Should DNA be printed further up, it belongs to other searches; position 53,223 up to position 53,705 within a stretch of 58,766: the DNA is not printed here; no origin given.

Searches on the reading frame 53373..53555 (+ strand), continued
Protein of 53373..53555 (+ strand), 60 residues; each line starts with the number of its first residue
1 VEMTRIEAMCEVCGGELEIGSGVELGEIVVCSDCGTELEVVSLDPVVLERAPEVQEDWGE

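Call 56: search_protein_families(library=ncbifam, proteins=[L083:6161-7078:+, L083:7163-8227:+, L083:8269-9105:+, L083:9072-10196:+, L083:10189-11247:+, L012:10122-11015:+, L012:14247-15299:+, L012:15478-15930:+, L012:16012-17919:+, L099:6147-7133:+], max_evalue=1e-20)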
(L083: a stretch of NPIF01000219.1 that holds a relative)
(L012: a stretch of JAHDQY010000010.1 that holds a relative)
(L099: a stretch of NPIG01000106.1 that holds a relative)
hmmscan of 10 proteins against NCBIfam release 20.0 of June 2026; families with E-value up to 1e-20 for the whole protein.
L083:6161-7078:+ (305 aa): 3 families
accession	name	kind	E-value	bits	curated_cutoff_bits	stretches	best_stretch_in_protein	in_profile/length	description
TIGR02144.1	LysX_arch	equivalog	6.8e-86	287.9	275.6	1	6-279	1-281/281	lysine biosynthesis protein LysX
TIGR00768.1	rimK_fam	subfamily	1e-70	238.3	143.4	1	6-271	2-274/276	RimK family alpha-L-glutamate ligase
NF040720.1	MptN_Meth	equivalog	6.9e-36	123.8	350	1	61-249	75-266/291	tetrahydromethanopterin:alpha-L-glutamate ligase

L083:7163-8227:+ (354 aa): 1 family
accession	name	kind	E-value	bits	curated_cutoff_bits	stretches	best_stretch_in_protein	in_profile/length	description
TIGR01850.1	argC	equivalog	9.9e-100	334.1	233.6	1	11-353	2-345/345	N-acetyl-gamma-glutamyl-phosphate reductase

L083:8269-9105:+ (278 aa): 5 families
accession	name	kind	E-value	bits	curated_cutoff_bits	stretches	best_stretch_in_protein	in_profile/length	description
NF010659.0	PRK14058.1-1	equivalog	1.9e-71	240.4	223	1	5-267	3-265/267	[LysW]-aminoadipate kinase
NF010661.0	PRK14058.1-3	equivalog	2.1e-56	191.1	251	1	5-270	4-272/283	acetylglutamate/acetylaminoadipate kinase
NF010662.0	PRK14058.1-4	equivalog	4.8e-43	147.2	194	1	5-269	3-262/264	[LysW]-aminoadipate/[LysW]-glutamate kinase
TIGR00761.1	argB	equivalog_domain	1.8e-36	125.8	151.3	1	5-248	3-231/231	acetylglutamate kinase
NF010660.0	PRK14058.1-2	equivalog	1.6e-26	93.7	241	1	5-249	3-240/249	[LysW]-aminoadipate/[LysW]-glutamate kinase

L083:9072-10196:+ (374 aa): 64 families (the best 25 are shown)
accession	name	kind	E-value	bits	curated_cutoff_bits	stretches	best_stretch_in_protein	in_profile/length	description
TIGR00707.1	argD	subfamily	6e-96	321.5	410.05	1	4-370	4-380/381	acetylornithine/succinylornithine family transaminase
NF042418.1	LysJ_Th_th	equivalog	2.4e-89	299.9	700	1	2-370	11-385/386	[LysW]-aminoadipate semialdehyde transaminase LysJ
NF002874.0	PRK03244.1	equivalog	3.6e-87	292.8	457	1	4-370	20-392/399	acetylornithine transaminase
NF002325.0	PRK01278.1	subfamily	9.3e-85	284.6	372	1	5-370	9-386/395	acetylornithine transaminase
NF002797.0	PRK02936.1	equivalog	1.8e-84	283.7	496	1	4-372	6-379/385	acetylornithine transaminase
NF045491.1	LysJ_Sulfobales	equivalog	1.1e-82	278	700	1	4-368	5-375/386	[LysW]-aminoadipate semialdehyde/glutamate semialdehyde transaminase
NF004426.0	PRK05769.1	equivalog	1.6e-76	257.9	552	2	165-370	223-437/441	acetyl ornithine aminotransferase family protein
NF003468.0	PRK05093.1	subfamily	1.4e-69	234.8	522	1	15-370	29-399/405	acetylornithine/succinyldiaminopimelate transaminase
TIGR03246.1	arg_catab_astC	subfamily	1.8e-68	231.4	609.95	1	14-370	22-393/397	acetylornithine/succinylornithine family transaminase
NF009047.0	PRK12381.1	subfamily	8.5e-67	225.7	630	1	15-368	27-395/406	bifunctional succinylornithine transaminase/acetylornithine transaminase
NF005993.0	PRK08117.1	subfamily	9.6e-67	225.4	574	2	162-372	206-429/433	aspartate aminotransferase family protein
NF003273.0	PRK04260.1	equivalog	2.1e-66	224.1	616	1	13-370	15-375/376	acetylornithine transaminase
TIGR01885.1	Orn_aminotrans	equivalog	1.1e-65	221.9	378.4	1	13-370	23-401/402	ornithine--oxo-acid transaminase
NF003087.0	PRK04013.1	equivalog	2.6e-64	217.7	528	1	11-370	8-358/364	acetylornithine/acetyl-lysine aminotransferase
NF003145.0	PRK04073.1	equivalog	2e-63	214.3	656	1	11-370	24-395/396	ornithine--oxo-acid transaminase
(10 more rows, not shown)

L083:10189-11247:+ (352 aa): 6 families
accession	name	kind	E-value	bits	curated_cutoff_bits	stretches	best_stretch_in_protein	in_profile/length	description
NF003367.0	PRK04443.1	equivalog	3.8e-74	250.1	363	1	8-346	10-345/349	[LysW]-lysine hydrolase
TIGR01902.1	dapE-lys-deAc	subfamily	2.2e-68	231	163.1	1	10-346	2-337/340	N-acetyl-ornithine/N-acetyl-lysine deacetylase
NF001747.0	PRK00466.1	equivalog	1.5e-46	158.8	288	1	10-347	15-343/346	N-acetyl-lysine deacetylase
NF009555.0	PRK13004.1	equivalog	1.8e-22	79.8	321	0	8-194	18-217/399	YgeY family selenium metabolism-linked hydrolase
TIGR01900.1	dapE-gram_pos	equivalog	3.5e-21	75.5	304.2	1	9-341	7-348/351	succinyl-diaminopimelate desuccinylase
NF009557.0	PRK13009.1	equivalog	4.6e-21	75.4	284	0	8-347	6-375/377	succinyl-diaminopimelate desuccinylase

L012:10122-11015:+ (297 aa): 4 families
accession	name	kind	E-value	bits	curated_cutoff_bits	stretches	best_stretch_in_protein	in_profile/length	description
TIGR02144.1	LysX_arch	equivalog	7.8e-82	274.5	275.6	1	22-289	2-276/281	lysine biosynthesis protein LysX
TIGR00768.1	rimK_fam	subfamily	6.4e-71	238.9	143.4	1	21-287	2-275/276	RimK family alpha-L-glutamate ligase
NF040720.1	MptN_Meth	equivalog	3.1e-35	121.7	350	1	65-266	58-268/291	tetrahydromethanopterin:alpha-L-glutamate ligase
TIGR04356.1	grasp_GAK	hypoth_equivalog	2.1e-23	82.8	300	1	77-285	74-280/287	GAK system ATP-grasp enzyme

L012:14247-15299:+ (350 aa): 3 families
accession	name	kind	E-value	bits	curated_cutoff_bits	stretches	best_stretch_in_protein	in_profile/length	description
NF003367.0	PRK04443.1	equivalog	1e-84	284.9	363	1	4-343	8-344/349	[LysW]-lysine hydrolase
TIGR01902.1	dapE-lys-deAc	subfamily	3.7e-71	240.1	163.1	1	8-345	2-338/340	N-acetyl-ornithine/N-acetyl-lysine deacetylase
NF001747.0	PRK00466.1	equivalog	4.5e-45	153.9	288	1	7-342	14-340/346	N-acetyl-lysine deacetylase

L012:15478-15930:+ (150 aa): 0 families

L012:16012-17919:+ (635 aa): 34 families (the best 25 are shown)
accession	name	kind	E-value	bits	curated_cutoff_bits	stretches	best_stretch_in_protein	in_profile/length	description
NF007793.0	PRK10490.1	equivalog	2.5e-103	346.8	1123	1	15-631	251-882/895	two-component system sensor histidine kinase KdpD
NF046044.1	PnpS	equivalog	1.9e-41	142.4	400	1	409-630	167-390/390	two-component system histidine kinase PnpS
NF033092.0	HK_WalK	equivalog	1.3e-35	123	725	1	415-630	375-593/594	cell wall metabolism sensor histidine kinase WalK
NF008312.0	PRK11100.1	equivalog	3.5e-35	121.8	356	1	408-630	253-473/477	two-component system sensor histidine kinase CreC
TIGR02966.1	phoR_proteo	equivalog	5.3e-34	117.7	334.2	1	409-628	111-332/333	phosphate regulon sensor histidine kinase PhoR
NF011874.0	PRK15347.1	equivalog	3e-33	114.9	852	1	394-630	383-613/921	two component system sensor kinase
NF006800.0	PRK09303.1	equivalog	7.1e-32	110.8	342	1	403-630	140-376/383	histidine kinase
NF041880.1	EPS_EpsF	equivalog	2.1e-31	109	900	1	395-630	257-492/492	response regulator EpsF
NF007837.0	PRK10549.1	equivalog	9.7e-31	107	603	1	389-630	218-457/466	envelope stress sensor histidine kinase BaeS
TIGR02956.1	TMAO_torS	equivalog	4.7e-30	104.4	676.5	1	410-629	462-680/967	TMAO reductase system sensor histidine kinase/response regulator TorS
TIGR01386.1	cztS_silS_copS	subfamily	6.9e-30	104.4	292.55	1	418-630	247-457/457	heavy metal sensor histidine kinase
NF008468.0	PRK11360.1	equivalog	7.5e-30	103.9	646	1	403-630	385-607/616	two-component system sensor histidine kinase AtoS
NF033091.0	HK_VanS_ACDEFG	equivalog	2.3e-29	102.4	400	1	388-630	51-293/293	vancomycin resistance histidine kinase VanS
NF007688.0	PRK10364.1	equivalog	2.6e-29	102.3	479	1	398-632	224-452/460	two-component system sensor histidine kinase ZraS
NF012163.2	BaeS_SmeS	equivalog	7.8e-29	100.9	500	1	388-630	217-457/457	sensor histidine kinase efflux regulator BaeS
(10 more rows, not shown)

L099:6147-7133:+ (328 aa): 3 families
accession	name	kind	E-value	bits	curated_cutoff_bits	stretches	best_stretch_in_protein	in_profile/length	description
TIGR02144.1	LysX_arch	equivalog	6.2e-76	255.2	275.6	1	9-283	2-278/281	lysine biosynthesis protein LysX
TIGR00768.1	rimK_fam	subfamily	2e-63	214.4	143.4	1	8-279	2-275/276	RimK family alpha-L-glutamate ligase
NF040720.1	MptN_Meth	equivalog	2.1e-32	112.4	350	1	74-279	81-289/291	tetrahydromethanopterin:alpha-L-glutamate ligase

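Call 76: search_protein_families(library=ncbifam, proteins=[L033:8240-9952:+, L004:2280-3662:+, L023:8417-9982:+], max_evalue=1e-30)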
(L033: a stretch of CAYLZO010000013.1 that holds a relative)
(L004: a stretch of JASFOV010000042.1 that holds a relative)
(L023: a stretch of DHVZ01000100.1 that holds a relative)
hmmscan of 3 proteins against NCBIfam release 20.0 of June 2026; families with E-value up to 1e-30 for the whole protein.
L033:8240-9952:+ (570 aa): 6 families
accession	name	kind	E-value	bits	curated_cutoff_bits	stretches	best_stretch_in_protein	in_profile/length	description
TIGR00838.1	argH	equivalog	3.8e-176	586.6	279.5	1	109-566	1-454/455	argininosuccinate lyase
NF008964.0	PRK12308.1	equivalog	1.5e-147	492.6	657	1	107-568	1-458/624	argininosuccinate lyase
NF052535.1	CoM_syn_XcbC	exception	5.9e-73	246.3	575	1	139-568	39-467/495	2-phosphosulfolactate phosphatase XcbC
NF002563.0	PRK02186.1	subfamily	3.9e-67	227.2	625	1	150-520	452-826/890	argininosuccinate lyase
NF005218.0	PRK06705.1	equivalog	2.2e-42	145.5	883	1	155-493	57-398/502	argininosuccinate lyase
NF005000.0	PRK06389.1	equivalog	1.4e-40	139.8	388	1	107-503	1-390/434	argininosuccinate lyase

L004:2280-3662:+ (460 aa): 6 families
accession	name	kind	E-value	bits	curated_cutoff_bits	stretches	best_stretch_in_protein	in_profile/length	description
TIGR00838.1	argH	equivalog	3.5e-181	603.2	279.5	1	7-458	1-454/455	argininosuccinate lyase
NF008964.0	PRK12308.1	equivalog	9.3e-153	509.9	657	1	5-456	1-454/624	argininosuccinate lyase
NF052535.1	CoM_syn_XcbC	exception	2.4e-68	231.1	575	1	13-459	14-466/495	2-phosphosulfolactate phosphatase XcbC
NF002563.0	PRK02186.1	subfamily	2.3e-65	221.4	625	1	47-413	451-821/890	argininosuccinate lyase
NF005218.0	PRK06705.1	equivalog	2.5e-48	165.1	883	1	44-411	48-418/502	argininosuccinate lyase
NF005000.0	PRK06389.1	equivalog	2.4e-44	152.1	388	1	21-405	19-394/434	argininosuccinate lyase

L023:8417-9982:+ (521 aa): 6 families
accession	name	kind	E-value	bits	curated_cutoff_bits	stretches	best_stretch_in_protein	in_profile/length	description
TIGR00838.1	argH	equivalog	1.2e-171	571.7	279.5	1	46-504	1-453/455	argininosuccinate lyase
NF008964.0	PRK12308.1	equivalog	1.1e-145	486.5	657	1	44-505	1-456/624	argininosuccinate lyase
NF002563.0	PRK02186.1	subfamily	1.5e-65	222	625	1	128-440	492-808/890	argininosuccinate lyase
NF052535.1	CoM_syn_XcbC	exception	1e-64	219.1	575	1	81-508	44-468/495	2-phosphosulfolactate phosphatase XcbC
NF005218.0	PRK06705.1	equivalog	2e-44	152.2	883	1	93-502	58-468/502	argininosuccinate lyase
NF005000.0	PRK06389.1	equivalog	1.1e-36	126.9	388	1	44-435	1-385/434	argininosuccinate lyase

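Call 81: find_encoding_contigs(protein=P0004, flank=8000, max_places=3)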
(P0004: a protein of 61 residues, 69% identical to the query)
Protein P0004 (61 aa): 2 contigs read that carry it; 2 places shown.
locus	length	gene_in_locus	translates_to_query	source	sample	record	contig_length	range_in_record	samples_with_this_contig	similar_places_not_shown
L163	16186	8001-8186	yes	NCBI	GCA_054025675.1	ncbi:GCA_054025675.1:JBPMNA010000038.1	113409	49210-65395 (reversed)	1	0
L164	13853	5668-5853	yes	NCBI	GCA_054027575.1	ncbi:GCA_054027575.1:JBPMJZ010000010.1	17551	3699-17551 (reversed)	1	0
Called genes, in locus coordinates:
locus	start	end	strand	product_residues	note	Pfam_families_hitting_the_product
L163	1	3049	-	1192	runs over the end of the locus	PF04563:RNA_pol_Rpb2_1, PF04561:RNA_pol_Rpb2_2, PF04565:RNA_pol_Rpb2_3, PF10385:RNA_pol_Rpb2_45, PF00562:RNA_pol_Rpb2_6, PF04560:RNA_pol_Rpb2_7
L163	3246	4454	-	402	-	PF07690:MFS_1, PF03209:PUCC (weak), PF07690:MFS_1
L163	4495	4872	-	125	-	PF04126:Cyclophil_like, PF18050:Cyclophil_like2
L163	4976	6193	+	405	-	PF03062:MBOAT, PF13813:MBOAT_2 (weak)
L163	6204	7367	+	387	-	-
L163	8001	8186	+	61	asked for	PF21344:Zn_ribbon_LysW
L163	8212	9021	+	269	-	PF22626:LysX_preATP_grasp (weak)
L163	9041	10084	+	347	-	PF01118:Semialdhyde_dh, PF02774:Semialdhyde_dhC, PF22698:Semialdhyde_dhC_1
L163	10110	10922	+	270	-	PF00696:AA_kinase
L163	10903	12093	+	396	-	PF00202:Aminotran_3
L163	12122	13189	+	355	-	PF01546:Peptidase_M20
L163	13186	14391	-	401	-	PF00465:Fe-ADH, PF13685:Fe-ADH_2, PF25137:ADH_Fe_C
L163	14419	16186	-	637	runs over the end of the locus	PF00009:GTP_EFTU, PF01926:MMR_HSR1 (weak), PF10662:PduV-EutP (weak), PF03144:GTP_EFTU_D2, PF25461:Beta-barrel_SelB, PF09106:WHD_2nd_SelB, PF09107:WHD_3rd_SelB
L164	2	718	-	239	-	?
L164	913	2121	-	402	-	PF07690:MFS_1, PF03209:PUCC (weak), PF07690:MFS_1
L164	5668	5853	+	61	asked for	PF21344:Zn_ribbon_LysW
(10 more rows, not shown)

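Call 89: search_protein_families(library=ncbifam, proteins=[L040:5298-6458:+, L040:6469-7749:+, L040:7131-8246:+, L040:8427-9281:+, L040:9278-10351:+, L066:6935-8212:+, L066:8225-9490:+, L066:9492-10001:+, L066:10041-11033:+, L066:11030-12106:+], max_evalue=1e-25)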
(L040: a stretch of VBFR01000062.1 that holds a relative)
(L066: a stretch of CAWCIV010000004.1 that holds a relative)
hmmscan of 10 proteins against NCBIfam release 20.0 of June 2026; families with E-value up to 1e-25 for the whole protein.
L040:5298-6458:+ (386 aa): 12 families
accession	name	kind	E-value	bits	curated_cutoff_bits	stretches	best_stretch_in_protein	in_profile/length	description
TIGR02146.1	LysS_fung_arch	equivalog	3.2e-136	454.1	413.55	1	19-364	1-344/344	homocitrate synthase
NF002085.0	PRK00915.1-2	subfamily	6.4e-94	315.5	517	1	14-374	11-369/504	2-isopropylmalate synthase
TIGR02660.1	nifV_homocitr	equivalog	7.2e-80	269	462.9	1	19-377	4-362/365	homocitrate synthase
TIGR02090.1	LEU1_arch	subfamily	7.1e-79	265.5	484.75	1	18-374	2-356/363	isopropylmalate/citramalate/homocitrate synthases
NF002086.0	PRK00915.1-3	equivalog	4.5e-61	206.9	532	1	16-368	6-368/516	2-isopropylmalate synthase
NF041069.1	IPMS_Sufob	equivalog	6.8e-61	206.6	600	1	19-370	3-354/371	isopropylmalate synthase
NF002088.0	PRK00915.1-5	equivalog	5e-58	196.8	697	1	16-369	3-366/514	2-isopropylmalate synthase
TIGR00973.1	leuA_bact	equivalog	4.4e-55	187.1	598.7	1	18-367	3-362/494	2-isopropylmalate synthase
NF002087.0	PRK00915.1-4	equivalog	1.6e-50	172.1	729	1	19-367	9-368/516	2-isopropylmalate synthase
NF002084.0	PRK00915.1-1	equivalog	1.4e-46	159.2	748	1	18-368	6-366/523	2-isopropylmalate synthase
TIGR00977.1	citramal_synth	equivalog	3e-46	157.8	450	1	19-363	4-363/526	citramalate synthase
NF042433.1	CitmalDyn_Leptosp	equivalog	2.3e-31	108.9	950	1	17-357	8-356/514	(R)-citramalate synthase CimA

L040:6469-7749:+ (426 aa): 15 families
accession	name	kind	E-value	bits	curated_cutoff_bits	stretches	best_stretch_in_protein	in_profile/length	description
NF001614.1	PRK00402.1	subfamily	1.8e-164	547.3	385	1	3-407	2-415/415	aconitase/3-isopropylmalate dehydratase large subunit family protein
TIGR01343.1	hacA_fam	subfamily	4.1e-160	532.9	385.7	1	3-407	1-412/412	homoaconitate hydratase family protein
TIGR02086.1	IPMI_arch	subfamily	3.5e-159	529.9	410.15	1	3-407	2-410/411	3-isopropylmalate dehydratase/homoaconitate hydratase family large subunit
NF040615.1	HacA_Meth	equivalog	8.8e-148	492.5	550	1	3-405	2-417/419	homoaconitase large subunit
TIGR02083.1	LEU2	equivalog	7.1e-132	440.3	610.65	1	3-407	2-417/419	3-isopropylmalate dehydratase large subunit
NF009116.0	PRK12466.1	subfamily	3.1e-89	299.7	531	2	3-234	6-248/472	3-isopropylmalate dehydratase large subunit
NF005558.0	PRK07229.1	equivalog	7.4e-86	289.1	612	1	3-409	4-415/647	aconitate hydratase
NF004016.0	PRK05478.1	subfamily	5.9e-82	275.7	510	2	3-236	5-248/468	3-isopropylmalate dehydratase large subunit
TIGR01342.1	acon_putative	hypoth_equivalog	2.2e-75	254.1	719.15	1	3-409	1-412/655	putative aconitate hydratase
TIGR00139.1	h_aconitase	equivalog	1.8e-68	231.6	529.9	2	14-229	19-237/709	homoaconitase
TIGR00170.1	leuC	equivalog_domain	1.7e-66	224.8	560.25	2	3-233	4-244/466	3-isopropylmalate dehydratase large subunit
NF006690.0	PRK09238.1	equivalog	1.3e-43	149.1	782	1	229-404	640-812/852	bifunctional aconitate hydratase 2/2-methylisocitrate dehydratase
TIGR01340.1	aconitase_mito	equivalog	1.7e-32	112.6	825.35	1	94-403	133-472/745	aconitate hydratase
NF008503.0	PRK11413.1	equivalog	2.2e-32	111.9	641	0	86-277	118-314/753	hydratase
TIGR00117.1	acnB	equivalog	1.3e-31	109.2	1287.2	0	246-404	655-810/844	bifunctional aconitate hydratase 2/2-methylisocitrate dehydratase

L040:7131-8246:+ (371 aa): 5 families
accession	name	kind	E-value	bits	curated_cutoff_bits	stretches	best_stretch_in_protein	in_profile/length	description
TIGR02087.1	LEUD_arch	subfamily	6.6e-57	191.7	108.95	1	209-361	2-156/157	LeuD/DmdB family oxidoreductase small subunit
NF040604.2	HacB_Meth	equivalog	9.8e-50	168.5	230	1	207-360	4-158/159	homoaconitase small subunit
TIGR02084.1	leud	equivalog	1.1e-49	168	245.85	1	209-360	2-155/156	3-isopropylmalate dehydratase small subunit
NF040625.1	HacB2_Meth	equivalog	7.8e-47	158.8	230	1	206-356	4-153/161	homoaconitase small subunit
NF010629.0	PRK14023.1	equivalog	2e-45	154.6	229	1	207-361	1-156/166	homoaconitate hydratase small subunit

L040:8427-9281:+ (284 aa): 3 families
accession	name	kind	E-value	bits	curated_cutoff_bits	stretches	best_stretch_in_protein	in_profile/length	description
TIGR02144.1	LysX_arch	equivalog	3.9e-103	344.4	275.6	1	3-275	1-277/281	lysine biosynthesis protein LysX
TIGR00768.1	rimK_fam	subfamily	1.2e-89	300.3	143.4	1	3-273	2-276/276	RimK family alpha-L-glutamate ligase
NF040720.1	MptN_Meth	equivalog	9.4e-45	152.9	350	1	63-273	78-290/291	tetrahydromethanopterin:alpha-L-glutamate ligase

L040:9278-10351:+ (357 aa): 5 families
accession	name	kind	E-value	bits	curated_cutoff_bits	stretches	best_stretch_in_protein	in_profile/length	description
NF003367.0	PRK04443.1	equivalog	7.1e-124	413.7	363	1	13-356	6-346/349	[LysW]-lysine hydrolase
TIGR01902.1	dapE-lys-deAc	subfamily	2.5e-93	313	163.1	1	18-356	1-338/340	N-acetyl-ornithine/N-acetyl-lysine deacetylase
NF001747.0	PRK00466.1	equivalog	3.6e-48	164.1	288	1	12-355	8-342/346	N-acetyl-lysine deacetylase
TIGR01900.1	dapE-gram_pos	equivalog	3.1e-31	108.6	304.2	1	14-350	3-348/351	succinyl-diaminopimelate desuccinylase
TIGR01910.1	DapE-ArgE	subfamily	2.9e-26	92.6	217.6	1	17-343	1-369/373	ArgE/DapE family deacylase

L066:6935-8212:+ (425 aa): 12 families
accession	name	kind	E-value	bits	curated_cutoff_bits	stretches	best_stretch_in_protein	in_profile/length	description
TIGR02146.1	LysS_fung_arch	equivalog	2.2e-137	457.9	413.55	1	58-403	1-344/344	homocitrate synthase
NF002085.0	PRK00915.1-2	subfamily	7.8e-94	315.2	517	1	53-413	11-369/504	2-isopropylmalate synthase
TIGR02660.1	nifV_homocitr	equivalog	7.2e-82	275.6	462.9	1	57-416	3-362/365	homocitrate synthase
TIGR02090.1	LEU1_arch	subfamily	3.8e-77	259.9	484.75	1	57-413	2-356/363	isopropylmalate/citramalate/homocitrate synthases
NF002086.0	PRK00915.1-3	equivalog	3.1e-63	214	532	1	54-407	5-368/516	2-isopropylmalate synthase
NF002088.0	PRK00915.1-5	equivalog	1.4e-61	208.6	697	1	55-407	3-365/514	2-isopropylmalate synthase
NF041069.1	IPMS_Sufob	equivalog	2.5e-60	204.8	600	1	57-409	2-354/371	isopropylmalate synthase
TIGR00973.1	leuA_bact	equivalog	2e-57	194.8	598.7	1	57-406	3-362/494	2-isopropylmalate synthase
NF002087.0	PRK00915.1-4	equivalog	2.4e-53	181.4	729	1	57-407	8-369/516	2-isopropylmalate synthase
TIGR00977.1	citramal_synth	equivalog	9e-51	172.7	450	1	57-403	3-364/526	citramalate synthase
NF002084.0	PRK00915.1-1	equivalog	2.8e-49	168.1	748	1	57-407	6-366/523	2-isopropylmalate synthase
NF042433.1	CitmalDyn_Leptosp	equivalog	2.6e-30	105.5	950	1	56-397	8-357/514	(R)-citramalate synthase CimA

L066:8225-9490:+ (421 aa): 15 families
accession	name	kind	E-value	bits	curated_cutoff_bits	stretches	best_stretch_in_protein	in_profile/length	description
NF001614.1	PRK00402.1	subfamily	1.9e-164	547.3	385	1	3-407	2-415/415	aconitase/3-isopropylmalate dehydratase large subunit family protein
TIGR02086.1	IPMI_arch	subfamily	2.3e-159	530.5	410.15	1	3-407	2-410/411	3-isopropylmalate dehydratase/homoaconitate hydratase family large subunit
TIGR01343.1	hacA_fam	subfamily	2e-157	524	385.7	1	3-407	1-412/412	homoaconitate hydratase family protein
NF040615.1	HacA_Meth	equivalog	1.7e-145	484.9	550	1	3-405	2-417/419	homoaconitase large subunit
TIGR02083.1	LEU2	equivalog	5.2e-129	430.8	610.65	1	3-408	2-418/419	3-isopropylmalate dehydratase large subunit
NF009116.0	PRK12466.1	subfamily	3e-91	306.3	531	2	23-235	25-249/472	3-isopropylmalate dehydratase large subunit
NF005558.0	PRK07229.1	equivalog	3.3e-85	287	612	1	3-409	4-415/647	aconitate hydratase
NF004016.0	PRK05478.1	subfamily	6.4e-83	278.8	510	2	3-237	5-249/468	3-isopropylmalate dehydratase large subunit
TIGR01342.1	acon_putative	hypoth_equivalog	1.4e-74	251.5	719.15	1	4-408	2-411/655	putative aconitate hydratase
TIGR00170.1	leuC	equivalog_domain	1.8e-66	224.7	560.25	2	4-235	5-246/466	3-isopropylmalate dehydratase large subunit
TIGR00139.1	h_aconitase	equivalog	2.3e-66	224.6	529.9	2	16-232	21-240/709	homoaconitase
NF006690.0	PRK09238.1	equivalog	7.7e-42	143.2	782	1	244-405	654-813/852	bifunctional aconitate hydratase 2/2-methylisocitrate dehydratase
NF008503.0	PRK11413.1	equivalog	1.8e-32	112.2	641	0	83-277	115-314/753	hydratase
TIGR01340.1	aconitase_mito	equivalog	1.2e-31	109.8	825.35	1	84-403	122-472/745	aconitate hydratase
TIGR00117.1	acnB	equivalog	5.9e-30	103.7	1287.2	0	244-405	653-811/844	bifunctional aconitate hydratase 2/2-methylisocitrate dehydratase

L066:9492-10001:+ (169 aa): 5 families
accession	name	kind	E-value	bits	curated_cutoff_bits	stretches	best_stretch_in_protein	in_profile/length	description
TIGR02087.1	LEUD_arch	subfamily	3.3e-56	189.4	108.95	1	2-154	1-155/157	LeuD/DmdB family oxidoreductase small subunit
TIGR02084.1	leud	equivalog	3.3e-51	173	245.85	1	2-154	1-155/156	3-isopropylmalate dehydratase small subunit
NF040604.2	HacB_Meth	equivalog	5.2e-48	162.9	230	1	2-154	5-158/159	homoaconitase small subunit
NF040625.1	HacB2_Meth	equivalog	1.7e-47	160.9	230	1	2-150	6-153/161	homoaconitase small subunit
NF010629.0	PRK14023.1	equivalog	1.9e-45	154.7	229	1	1-156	1-157/166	homoaconitate hydratase small subunit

L066:10041-11033:+ (330 aa): 3 families
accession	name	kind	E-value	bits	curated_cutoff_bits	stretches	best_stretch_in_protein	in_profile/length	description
TIGR02144.1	LysX_arch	equivalog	2.6e-103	345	275.6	1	49-324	1-280/281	lysine biosynthesis protein LysX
TIGR00768.1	rimK_fam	subfamily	2.4e-88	296.1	143.4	1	49-319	2-276/276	RimK family alpha-L-glutamate ligase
NF040720.1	MptN_Meth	equivalog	1.8e-44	152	350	1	109-319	78-290/291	tetrahydromethanopterin:alpha-L-glutamate ligase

L066:11030-12106:+ (358 aa): 5 families
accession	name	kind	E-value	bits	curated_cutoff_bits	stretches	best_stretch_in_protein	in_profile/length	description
NF003367.0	PRK04443.1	equivalog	3.3e-116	388.4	363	1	11-356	4-346/349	[LysW]-lysine hydrolase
TIGR01902.1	dapE-lys-deAc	subfamily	6e-85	285.5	163.1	1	19-355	2-337/340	N-acetyl-ornithine/N-acetyl-lysine deacetylase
NF001747.0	PRK00466.1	equivalog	5.6e-44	150.3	288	1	19-354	15-341/346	N-acetyl-lysine deacetylase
TIGR01900.1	dapE-gram_pos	equivalog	6e-28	97.7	304.2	1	18-352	7-350/351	succinyl-diaminopimelate desuccinylase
TIGR01910.1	DapE-ArgE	subfamily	3.4e-26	92.3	217.6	1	18-343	2-369/373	ArgE/DapE family deacylase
